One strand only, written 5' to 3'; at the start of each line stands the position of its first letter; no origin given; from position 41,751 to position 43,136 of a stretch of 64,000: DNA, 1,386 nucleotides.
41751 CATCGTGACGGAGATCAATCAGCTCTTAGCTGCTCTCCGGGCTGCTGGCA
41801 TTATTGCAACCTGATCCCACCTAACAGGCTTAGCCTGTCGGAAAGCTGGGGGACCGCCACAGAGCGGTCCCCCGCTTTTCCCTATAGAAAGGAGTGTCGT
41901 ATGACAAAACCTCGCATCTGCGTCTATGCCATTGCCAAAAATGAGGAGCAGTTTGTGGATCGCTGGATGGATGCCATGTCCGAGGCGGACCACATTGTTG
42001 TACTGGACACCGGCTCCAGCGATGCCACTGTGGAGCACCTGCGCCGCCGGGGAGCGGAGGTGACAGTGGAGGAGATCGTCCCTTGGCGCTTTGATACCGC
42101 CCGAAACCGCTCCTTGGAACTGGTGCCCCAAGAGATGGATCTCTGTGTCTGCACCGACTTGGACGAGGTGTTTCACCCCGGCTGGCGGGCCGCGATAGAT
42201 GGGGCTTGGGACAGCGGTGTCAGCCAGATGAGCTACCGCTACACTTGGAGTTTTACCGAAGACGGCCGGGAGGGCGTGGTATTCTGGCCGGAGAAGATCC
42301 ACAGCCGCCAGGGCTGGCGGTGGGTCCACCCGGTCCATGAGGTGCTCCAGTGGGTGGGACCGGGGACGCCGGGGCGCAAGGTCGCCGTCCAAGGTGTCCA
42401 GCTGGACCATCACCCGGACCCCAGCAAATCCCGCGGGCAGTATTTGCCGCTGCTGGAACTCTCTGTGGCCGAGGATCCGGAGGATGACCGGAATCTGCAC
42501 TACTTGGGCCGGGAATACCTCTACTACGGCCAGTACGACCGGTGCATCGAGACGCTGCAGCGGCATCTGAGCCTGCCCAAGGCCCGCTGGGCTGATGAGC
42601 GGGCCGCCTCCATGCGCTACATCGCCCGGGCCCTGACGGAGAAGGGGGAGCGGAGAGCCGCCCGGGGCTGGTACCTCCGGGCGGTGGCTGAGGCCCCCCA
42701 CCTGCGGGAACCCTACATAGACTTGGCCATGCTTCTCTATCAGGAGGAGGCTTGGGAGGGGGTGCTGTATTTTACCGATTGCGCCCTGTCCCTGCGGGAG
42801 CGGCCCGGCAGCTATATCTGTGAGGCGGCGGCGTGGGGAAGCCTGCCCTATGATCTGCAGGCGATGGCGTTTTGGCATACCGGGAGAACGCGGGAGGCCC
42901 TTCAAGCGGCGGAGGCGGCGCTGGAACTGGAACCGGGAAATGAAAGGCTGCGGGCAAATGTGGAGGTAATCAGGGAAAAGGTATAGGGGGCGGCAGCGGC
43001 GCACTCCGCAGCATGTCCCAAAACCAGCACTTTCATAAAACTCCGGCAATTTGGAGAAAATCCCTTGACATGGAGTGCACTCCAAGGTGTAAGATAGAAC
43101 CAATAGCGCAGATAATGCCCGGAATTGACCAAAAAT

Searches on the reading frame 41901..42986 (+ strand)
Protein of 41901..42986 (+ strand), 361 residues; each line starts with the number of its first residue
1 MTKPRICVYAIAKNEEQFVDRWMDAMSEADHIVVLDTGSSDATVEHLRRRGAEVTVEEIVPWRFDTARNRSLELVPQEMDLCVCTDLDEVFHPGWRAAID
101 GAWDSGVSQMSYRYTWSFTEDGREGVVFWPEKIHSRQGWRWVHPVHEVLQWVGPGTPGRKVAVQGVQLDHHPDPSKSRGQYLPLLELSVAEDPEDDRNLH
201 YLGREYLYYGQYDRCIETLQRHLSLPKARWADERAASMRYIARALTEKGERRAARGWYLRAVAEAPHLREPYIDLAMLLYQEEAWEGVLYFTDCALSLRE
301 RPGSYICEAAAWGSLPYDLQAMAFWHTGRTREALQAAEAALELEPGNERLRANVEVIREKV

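Call 77: search_protein_families(library=pfam, proteins=[window:41901-42986:+], max_evalue=0.00001)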
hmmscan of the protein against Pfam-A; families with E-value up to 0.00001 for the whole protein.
window:41901-42986:+ (361 aa): 2 families
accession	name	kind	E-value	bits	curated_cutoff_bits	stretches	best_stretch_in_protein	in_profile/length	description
PF07719.23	TPR_2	-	5.4e-07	29.7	27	0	317-347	4-34/34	Tetratricopeptide repeat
PF13428.12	TPR_14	-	8.4e-07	29.5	23.5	0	319-351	6-38/44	Tetratricopeptide repeat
